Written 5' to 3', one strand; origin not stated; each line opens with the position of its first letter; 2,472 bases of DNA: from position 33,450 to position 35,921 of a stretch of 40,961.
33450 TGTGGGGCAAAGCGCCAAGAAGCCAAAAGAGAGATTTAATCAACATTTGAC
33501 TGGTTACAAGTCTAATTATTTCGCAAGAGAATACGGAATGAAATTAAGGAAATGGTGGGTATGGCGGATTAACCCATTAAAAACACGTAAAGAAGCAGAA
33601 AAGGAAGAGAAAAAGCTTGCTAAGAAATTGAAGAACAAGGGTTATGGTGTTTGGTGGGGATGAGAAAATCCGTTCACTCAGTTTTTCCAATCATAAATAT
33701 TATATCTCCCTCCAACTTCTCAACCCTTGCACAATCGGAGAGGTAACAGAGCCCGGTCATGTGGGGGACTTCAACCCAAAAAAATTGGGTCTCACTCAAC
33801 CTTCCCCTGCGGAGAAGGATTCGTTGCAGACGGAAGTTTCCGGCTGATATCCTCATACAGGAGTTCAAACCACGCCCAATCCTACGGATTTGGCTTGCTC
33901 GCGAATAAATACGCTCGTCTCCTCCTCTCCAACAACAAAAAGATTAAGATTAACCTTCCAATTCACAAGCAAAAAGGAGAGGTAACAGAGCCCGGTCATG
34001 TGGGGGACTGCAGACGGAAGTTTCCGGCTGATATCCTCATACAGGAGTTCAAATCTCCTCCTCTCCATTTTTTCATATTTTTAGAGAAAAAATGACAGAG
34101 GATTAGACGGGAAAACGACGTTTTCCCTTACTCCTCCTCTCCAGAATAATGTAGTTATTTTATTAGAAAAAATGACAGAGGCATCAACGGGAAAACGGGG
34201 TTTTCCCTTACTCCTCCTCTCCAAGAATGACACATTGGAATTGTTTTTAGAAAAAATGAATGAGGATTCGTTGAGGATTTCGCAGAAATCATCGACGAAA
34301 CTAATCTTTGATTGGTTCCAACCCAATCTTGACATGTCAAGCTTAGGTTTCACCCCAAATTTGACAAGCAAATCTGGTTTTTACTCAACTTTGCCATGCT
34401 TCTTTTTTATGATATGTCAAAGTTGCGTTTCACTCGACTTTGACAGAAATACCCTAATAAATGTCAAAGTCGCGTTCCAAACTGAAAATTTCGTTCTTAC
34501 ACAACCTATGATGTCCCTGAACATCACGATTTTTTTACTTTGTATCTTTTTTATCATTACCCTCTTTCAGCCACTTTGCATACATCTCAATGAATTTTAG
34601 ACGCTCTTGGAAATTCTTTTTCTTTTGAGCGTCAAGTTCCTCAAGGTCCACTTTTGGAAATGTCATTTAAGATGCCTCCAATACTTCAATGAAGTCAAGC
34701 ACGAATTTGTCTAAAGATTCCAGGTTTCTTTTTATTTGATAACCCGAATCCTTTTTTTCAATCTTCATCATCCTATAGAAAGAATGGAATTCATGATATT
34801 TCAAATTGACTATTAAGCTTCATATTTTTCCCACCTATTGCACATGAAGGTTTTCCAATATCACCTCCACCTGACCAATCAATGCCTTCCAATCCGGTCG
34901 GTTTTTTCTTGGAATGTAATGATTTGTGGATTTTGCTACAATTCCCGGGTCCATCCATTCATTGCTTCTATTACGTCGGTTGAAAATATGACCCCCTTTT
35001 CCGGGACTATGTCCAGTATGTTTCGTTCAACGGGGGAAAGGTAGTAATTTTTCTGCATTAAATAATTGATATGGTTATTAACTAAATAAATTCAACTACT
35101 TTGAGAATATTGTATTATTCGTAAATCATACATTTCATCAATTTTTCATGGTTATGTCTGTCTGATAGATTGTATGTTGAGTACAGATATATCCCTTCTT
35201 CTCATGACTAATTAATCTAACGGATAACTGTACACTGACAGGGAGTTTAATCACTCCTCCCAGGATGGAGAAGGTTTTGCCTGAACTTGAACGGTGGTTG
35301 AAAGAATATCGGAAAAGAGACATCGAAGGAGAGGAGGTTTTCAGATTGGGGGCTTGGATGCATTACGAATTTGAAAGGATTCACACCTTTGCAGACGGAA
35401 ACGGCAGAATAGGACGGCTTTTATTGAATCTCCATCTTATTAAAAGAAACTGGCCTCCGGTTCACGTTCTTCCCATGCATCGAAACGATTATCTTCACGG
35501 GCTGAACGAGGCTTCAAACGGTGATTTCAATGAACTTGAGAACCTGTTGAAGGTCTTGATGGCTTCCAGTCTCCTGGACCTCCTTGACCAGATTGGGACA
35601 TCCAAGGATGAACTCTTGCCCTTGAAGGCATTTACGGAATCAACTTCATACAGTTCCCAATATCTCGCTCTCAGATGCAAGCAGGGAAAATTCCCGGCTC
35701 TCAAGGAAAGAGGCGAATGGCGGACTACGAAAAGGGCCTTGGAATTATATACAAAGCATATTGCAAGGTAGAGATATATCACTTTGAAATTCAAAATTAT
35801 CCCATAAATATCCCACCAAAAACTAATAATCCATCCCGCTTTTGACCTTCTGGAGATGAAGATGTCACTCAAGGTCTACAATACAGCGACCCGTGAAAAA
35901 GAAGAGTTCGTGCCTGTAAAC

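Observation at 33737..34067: Tandem tRNA-like genes with 92/92 identical blocks, one copy interrupted by 55-nt and 48-nt inserts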

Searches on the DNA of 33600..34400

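Call 54: search_rna_families(source=window, start=33600, end=34400, threshold=evalue, max_evalue=10, show_alignments=3)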
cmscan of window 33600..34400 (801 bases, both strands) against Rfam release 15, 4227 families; matches with E-value up to 10: 13.
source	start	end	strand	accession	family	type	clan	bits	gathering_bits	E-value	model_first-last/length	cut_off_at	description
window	33976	34067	+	RF00005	tRNA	Gene; tRNA;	CL00001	46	29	1.6e-08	1-71/71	no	tRNA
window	34012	34178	-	RF01669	P14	Gene; sRNA;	-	21.9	45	0.076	1-146/146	no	Pseudomonas sRNA P14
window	34082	34143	+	RF00336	snoJ26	Gene; snRNA; snoRNA; CD-box;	-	19.1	50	2.2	1-147/147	no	Small nucleolar RNA J26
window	34043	34155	-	RF04180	BTnc231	Gene; sRNA;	-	18.6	80.4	0.32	1-154/154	no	Bacteroides sRNA BTnc231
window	34099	34215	-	RF03880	mir-1684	Gene; miRNA;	-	18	60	1.2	1-87/87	no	mir-1684 microRNA precursor family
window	34100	34217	+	RF03880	mir-1684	Gene; miRNA;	-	17.2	60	2.1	1-87/87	no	mir-1684 microRNA precursor family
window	34055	34108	+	RF03834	mir-3173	Gene; miRNA;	-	16.8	84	5.5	1-80/80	no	mir-3173 microRNA precursor family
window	33937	34164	-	RF02415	rliG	Gene; sRNA;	-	16.5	55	0.58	1-267/267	no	Listeria sRNA rliG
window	34028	34067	-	RF04351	Plastid-psbl-rps4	Cis-reg;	-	16.1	68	2.1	1-53/53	no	Plastid-psbl-rps4 3UTR RNA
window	34043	34101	-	RF04190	Hairpin-meta1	Gene; ribozyme;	-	15.9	40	8.3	1-90/90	no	Hairpin ribozyme 1 from viruses-like metatranscriptomes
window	34095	34143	-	RF00692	MIR171_2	Gene; miRNA;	CL00099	15.6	65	2.5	1-111/111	no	MIR171_2 microRNA precursor family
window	33795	33820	-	RF03520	mir-3059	Gene; miRNA;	-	15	88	7.3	1-59/59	no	mir-3059 microRNA precursor family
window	33979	34083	-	RF02158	NPPA-AS1_3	Gene; lncRNA;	-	12.8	55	3.6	1-108/108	no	NPPA antisense RNA 1 conserved region 3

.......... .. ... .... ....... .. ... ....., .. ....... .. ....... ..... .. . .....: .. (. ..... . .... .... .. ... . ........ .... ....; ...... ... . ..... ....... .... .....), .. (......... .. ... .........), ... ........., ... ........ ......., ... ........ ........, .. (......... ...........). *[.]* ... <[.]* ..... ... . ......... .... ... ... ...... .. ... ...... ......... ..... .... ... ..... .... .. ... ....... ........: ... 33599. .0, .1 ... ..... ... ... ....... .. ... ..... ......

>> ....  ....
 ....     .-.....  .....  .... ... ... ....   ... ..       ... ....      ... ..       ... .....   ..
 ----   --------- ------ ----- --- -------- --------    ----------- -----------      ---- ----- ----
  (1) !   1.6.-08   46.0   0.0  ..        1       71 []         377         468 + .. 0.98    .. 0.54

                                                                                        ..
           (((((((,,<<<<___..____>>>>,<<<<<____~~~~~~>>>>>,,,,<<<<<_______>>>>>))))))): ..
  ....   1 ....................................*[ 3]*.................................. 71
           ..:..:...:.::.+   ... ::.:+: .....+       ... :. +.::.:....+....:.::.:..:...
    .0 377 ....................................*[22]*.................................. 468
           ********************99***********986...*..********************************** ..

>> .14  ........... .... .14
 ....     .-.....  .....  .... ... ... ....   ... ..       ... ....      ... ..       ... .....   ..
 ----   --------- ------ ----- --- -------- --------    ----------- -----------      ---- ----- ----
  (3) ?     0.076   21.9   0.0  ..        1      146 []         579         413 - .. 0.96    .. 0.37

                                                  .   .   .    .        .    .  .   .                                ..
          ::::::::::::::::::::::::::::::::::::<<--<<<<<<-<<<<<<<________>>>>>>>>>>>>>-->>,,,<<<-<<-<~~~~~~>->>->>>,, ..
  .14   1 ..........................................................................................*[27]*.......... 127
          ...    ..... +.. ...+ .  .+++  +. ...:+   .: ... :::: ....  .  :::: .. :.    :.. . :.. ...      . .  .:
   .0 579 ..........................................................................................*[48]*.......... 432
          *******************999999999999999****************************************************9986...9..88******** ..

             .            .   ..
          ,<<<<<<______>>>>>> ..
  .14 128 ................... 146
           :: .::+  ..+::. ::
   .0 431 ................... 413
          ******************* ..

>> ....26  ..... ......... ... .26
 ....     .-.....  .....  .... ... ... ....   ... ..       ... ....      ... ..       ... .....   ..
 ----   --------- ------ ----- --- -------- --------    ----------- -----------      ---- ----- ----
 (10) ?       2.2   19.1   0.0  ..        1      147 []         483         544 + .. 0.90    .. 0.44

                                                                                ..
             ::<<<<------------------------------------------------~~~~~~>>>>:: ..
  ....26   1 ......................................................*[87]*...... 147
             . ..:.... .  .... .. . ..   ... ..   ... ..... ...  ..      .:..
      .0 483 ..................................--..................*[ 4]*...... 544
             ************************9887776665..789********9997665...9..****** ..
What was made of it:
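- On tRNA (Rfam RF00005), isoacceptor Cys: Downstream gene scores 46 bits against a gathering score of 29 (call 54).
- Checked: Rfam's tRNA model scores the gene 46 bits (call 54).
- Tried and rejected: Only the permissive local run found the downstream gene (call 54). Self-cleaving ribozymes or box C/D RNAs in the inserts: no Rfam hit, even at E up to 10 (call 54).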

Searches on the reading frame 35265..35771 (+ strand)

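Call 8: search_protein_families(library=phrogs, proteins=[window:35265-35771:+])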
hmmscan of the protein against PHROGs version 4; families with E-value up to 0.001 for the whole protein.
window:35265-35771:+ (168 aa): 2 families
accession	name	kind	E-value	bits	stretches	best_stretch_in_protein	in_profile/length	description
phrog_11900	-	unknown function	5.8e-13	49.9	1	30-97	147-215/230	-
phrog_5978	-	unknown function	3.3e-11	43.9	1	29-85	189-251/364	-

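Call 21: search_protein_families(library=pfam, proteins=[window:35265-35771:+], max_evalue=0.01)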
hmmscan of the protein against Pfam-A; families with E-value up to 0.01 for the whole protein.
window:35265-35771:+ (168 aa): 1 family
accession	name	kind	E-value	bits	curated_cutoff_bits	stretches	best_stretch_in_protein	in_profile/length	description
PF02661.23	Fic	-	2.7e-12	47.8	24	1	4-58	42-93/93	Fic/DOC family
